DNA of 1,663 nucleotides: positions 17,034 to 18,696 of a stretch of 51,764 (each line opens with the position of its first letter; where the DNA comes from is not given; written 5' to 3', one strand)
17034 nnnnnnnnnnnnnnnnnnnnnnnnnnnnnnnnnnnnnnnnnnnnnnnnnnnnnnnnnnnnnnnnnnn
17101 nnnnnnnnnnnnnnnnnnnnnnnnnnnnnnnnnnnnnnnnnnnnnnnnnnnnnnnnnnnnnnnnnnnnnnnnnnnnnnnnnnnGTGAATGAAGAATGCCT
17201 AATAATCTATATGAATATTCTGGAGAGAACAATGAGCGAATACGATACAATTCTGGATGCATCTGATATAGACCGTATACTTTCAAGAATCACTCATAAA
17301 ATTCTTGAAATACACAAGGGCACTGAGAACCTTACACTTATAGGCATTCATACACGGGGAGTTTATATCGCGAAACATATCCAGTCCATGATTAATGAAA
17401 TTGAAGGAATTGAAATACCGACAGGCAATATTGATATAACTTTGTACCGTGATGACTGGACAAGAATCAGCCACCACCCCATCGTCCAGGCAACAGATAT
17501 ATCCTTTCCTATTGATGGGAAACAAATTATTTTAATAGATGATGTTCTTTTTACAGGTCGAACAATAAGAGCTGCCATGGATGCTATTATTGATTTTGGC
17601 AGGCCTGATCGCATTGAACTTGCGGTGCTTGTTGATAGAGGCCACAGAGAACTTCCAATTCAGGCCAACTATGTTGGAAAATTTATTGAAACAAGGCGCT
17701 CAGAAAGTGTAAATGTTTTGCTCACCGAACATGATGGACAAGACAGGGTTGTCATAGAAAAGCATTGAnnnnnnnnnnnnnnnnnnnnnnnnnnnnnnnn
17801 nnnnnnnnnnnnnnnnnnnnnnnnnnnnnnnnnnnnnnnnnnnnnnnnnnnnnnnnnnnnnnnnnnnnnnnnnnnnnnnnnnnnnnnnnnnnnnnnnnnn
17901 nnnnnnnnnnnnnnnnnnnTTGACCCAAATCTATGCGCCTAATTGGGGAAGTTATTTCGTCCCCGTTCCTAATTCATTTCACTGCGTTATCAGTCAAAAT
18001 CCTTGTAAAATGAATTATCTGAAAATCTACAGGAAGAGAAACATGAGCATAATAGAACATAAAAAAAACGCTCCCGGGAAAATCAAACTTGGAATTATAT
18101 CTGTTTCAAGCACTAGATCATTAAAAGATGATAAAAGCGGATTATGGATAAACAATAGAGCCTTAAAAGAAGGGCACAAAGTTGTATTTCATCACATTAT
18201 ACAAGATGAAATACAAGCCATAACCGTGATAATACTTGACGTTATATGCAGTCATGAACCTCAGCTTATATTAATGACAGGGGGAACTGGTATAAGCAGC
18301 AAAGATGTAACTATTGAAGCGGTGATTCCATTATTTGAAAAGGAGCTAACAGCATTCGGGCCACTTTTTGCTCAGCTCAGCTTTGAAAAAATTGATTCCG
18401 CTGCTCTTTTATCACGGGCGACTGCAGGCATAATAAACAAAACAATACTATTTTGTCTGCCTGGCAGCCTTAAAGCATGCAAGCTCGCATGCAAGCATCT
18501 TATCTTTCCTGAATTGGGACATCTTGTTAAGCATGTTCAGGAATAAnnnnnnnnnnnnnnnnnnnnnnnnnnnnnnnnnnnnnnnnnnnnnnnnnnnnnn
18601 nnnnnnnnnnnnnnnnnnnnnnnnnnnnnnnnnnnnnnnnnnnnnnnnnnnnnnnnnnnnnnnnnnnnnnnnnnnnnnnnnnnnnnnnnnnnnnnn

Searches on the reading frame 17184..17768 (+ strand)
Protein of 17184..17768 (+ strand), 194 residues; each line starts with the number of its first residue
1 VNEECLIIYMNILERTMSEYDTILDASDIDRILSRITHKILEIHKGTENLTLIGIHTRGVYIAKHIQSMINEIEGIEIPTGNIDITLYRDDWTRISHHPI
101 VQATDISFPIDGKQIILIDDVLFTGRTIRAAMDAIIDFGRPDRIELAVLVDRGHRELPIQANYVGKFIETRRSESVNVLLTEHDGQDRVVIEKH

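Call 6: search_protein_families(library=pfam, proteins=[window:17184-17768:+])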
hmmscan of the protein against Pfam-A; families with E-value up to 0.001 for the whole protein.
window:17184-17768:+ (194 aa): 2 families
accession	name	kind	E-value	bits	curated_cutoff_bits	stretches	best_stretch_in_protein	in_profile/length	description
PF00156.33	Pribosyltran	-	8.1e-20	71.2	26.3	1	23-165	5-139/158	Phosphoribosyl transferase domain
PF24390.1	PRTase-CE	-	0.00091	19.6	27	1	96-140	103-133/253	PRTase-CE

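Call 49: search_protein_families(library=ncbifam, proteins=[window:17211-17768:+], max_evalue=0.00001)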
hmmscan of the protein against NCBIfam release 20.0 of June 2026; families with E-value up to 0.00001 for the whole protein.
window:17211-17768:+ (185 aa): 7 families
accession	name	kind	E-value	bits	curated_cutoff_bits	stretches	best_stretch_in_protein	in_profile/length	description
NF003549.0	PRK05205.1-5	equivalog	3e-73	245.2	138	1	10-184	4-180/182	bifunctional pyr operon transcriptional regulator/uracil phosphoribosyltransferase PyrR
NF003547.0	PRK05205.1-3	equivalog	1.7e-64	217.2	230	1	9-184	11-190/194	bifunctional pyr operon transcriptional regulator/uracil phosphoribosyltransferase PyrR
NF003548.0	PRK05205.1-4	equivalog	7.3e-63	211.5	218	1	13-184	5-171/173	bifunctional pyr operon transcriptional regulator/uracil phosphoribosyltransferase PyrR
NF003546.0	PRK05205.1-2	equivalog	4.4e-59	199.1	268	1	13-183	5-175/175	bifunctional pyr operon transcriptional regulator/uracil phosphoribosyltransferase PyrR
NF003545.0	PRK05205.1-1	equivalog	1.8e-45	154.4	140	1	19-169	8-155/171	bifunctional pyr operon transcriptional regulator/uracil phosphoribosyltransferase PyrR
TIGR01203.1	HGPRTase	equivalog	4.5e-09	36.3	150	1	14-159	2-141/167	hypoxanthine phosphoribosyltransferase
NF006605.0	PRK09162.1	equivalog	1.4e-08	34.3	181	1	5-160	8-156/183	hypoxanthine-guanine phosphoribosyltransferase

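Call 53: find_related_loci(query=window:17211-17768:+, collection=genome_contigs, flank=6000)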
Query window:17211-17768:+ (185 aa) in genome_contigs; peptide patterns used: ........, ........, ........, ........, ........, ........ (x = any residue, [..] = any of these).
332 stretches matched a pattern; 98 encode a relative of the query (tblastn E <= 1e-3); the best 80 are kept; 80 distinct loci.
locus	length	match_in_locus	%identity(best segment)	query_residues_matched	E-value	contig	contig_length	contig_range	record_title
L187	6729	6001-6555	95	1-185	5e-116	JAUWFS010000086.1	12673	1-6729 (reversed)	MAG: Deltaproteobacteria bacterium isolate CSMAG_2222 CSMAG_2222_k141_2572248_length_12673_cov_11.9807, whole genome sho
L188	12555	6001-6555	94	1-185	6e-114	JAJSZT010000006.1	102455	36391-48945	MAG: Deltaproteobacteria bacterium isolate CR9063A Ga0402054_006, whole genome shotgun sequence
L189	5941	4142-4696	94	1-185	4e-114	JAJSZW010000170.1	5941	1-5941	MAG: Deltaproteobacteria bacterium isolate SM7059A Ga0402080_225, whole genome shotgun sequence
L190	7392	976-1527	94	1-184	7e-113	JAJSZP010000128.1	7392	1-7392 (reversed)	MAG: Deltaproteobacteria bacterium isolate SM14434BFWG172 FWG172_EthSRB1_contig128_0007392bp, whole genome shotgun seque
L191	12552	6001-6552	93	1-184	2e-112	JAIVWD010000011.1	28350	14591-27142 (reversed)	MAG: Deltaproteobacteria bacterium isolate HYP3_UM_29 NODE_73_length_28350_cov_1.267042, whole genome shotgun sequence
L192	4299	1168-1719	92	1-184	1e-111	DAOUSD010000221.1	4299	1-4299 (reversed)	MAG TPA_asm: Deltaproteobacteria bacterium isolate CSMAG_537 CSMAG_537_k127_157235_length_4299_cov_37.0000, whole genome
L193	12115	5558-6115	90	1-184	4e-108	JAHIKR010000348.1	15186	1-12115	MAG: Proteobacteria bacterium isolate KR13_N1.mb.65 KR13_N1.mb.65_k141_218821, whole genome shotgun sequence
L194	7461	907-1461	89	1-183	1e-106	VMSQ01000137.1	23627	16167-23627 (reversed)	MAG: Desulfobacteraceae bacterium isolate S3_36 k141_130880, whole genome shotgun sequence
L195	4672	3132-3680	89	2-184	3e-106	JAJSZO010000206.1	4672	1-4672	MAG: Deltaproteobacteria bacterium isolate SM14434AFWG171 FWG171_EthSRB1_contig206_0004672bp, whole genome shotgun seque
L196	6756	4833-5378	87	3-184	1e-102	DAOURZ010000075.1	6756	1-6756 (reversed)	MAG TPA_asm: Deltaproteobacteria bacterium isolate CSMAG_533 CSMAG_533_k127_35126_length_6756_cov_6.0000, whole genome s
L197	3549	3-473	94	29-185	4e-98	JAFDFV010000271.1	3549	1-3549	MAG: Deltaproteobacteria bacterium isolate Meg22_02_Bin_90 Meg22_02_Bin_90_scaffold_86760, whole genome shotgun sequence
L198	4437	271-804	82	7-184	3e-97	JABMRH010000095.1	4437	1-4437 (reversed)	MAG: Desulfobacteraceae bacterium isolate bin.139 k141_2000033, whole genome shotgun sequence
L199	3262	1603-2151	79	2-184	2e-98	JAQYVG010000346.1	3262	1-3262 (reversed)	MAG: Desulfobacterales bacterium isolate SG_975_bin35strict NODE_346_length_3262_cov_8.263108, whole genome shotgun sequ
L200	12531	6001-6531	81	6-182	8e-97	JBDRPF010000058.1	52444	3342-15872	MAG: Pseudomonadota bacterium isolate MEGAHIT-group-2.103 k141_985830, whole genome shotgun sequence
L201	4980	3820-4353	81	7-184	2e-96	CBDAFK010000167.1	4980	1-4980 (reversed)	MAG: uncultured Desulfobacterales bacterium isolate MAG_109 genome assembly, contig: k141_204616, whole genome shotgun s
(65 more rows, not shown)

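Call 65: find_encoding_contigs(protein=window:17211-17768:+, flank=10000, max_places=8)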
Protein window:17211-17768:+ (185 aa): no gene with exactly this product is on record in the collection.

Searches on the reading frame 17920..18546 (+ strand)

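Call 6: search_protein_families(library=pfam, proteins=[window:17920-18546:+])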
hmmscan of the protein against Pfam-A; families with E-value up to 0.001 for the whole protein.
window:17920-18546:+ (208 aa): 1 family
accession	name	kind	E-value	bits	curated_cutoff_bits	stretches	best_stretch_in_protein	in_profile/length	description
PF00994.29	MoCF_biosynth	-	1.1e-23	84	26.6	1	58-201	1-144/144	Probable molybdopterin binding domain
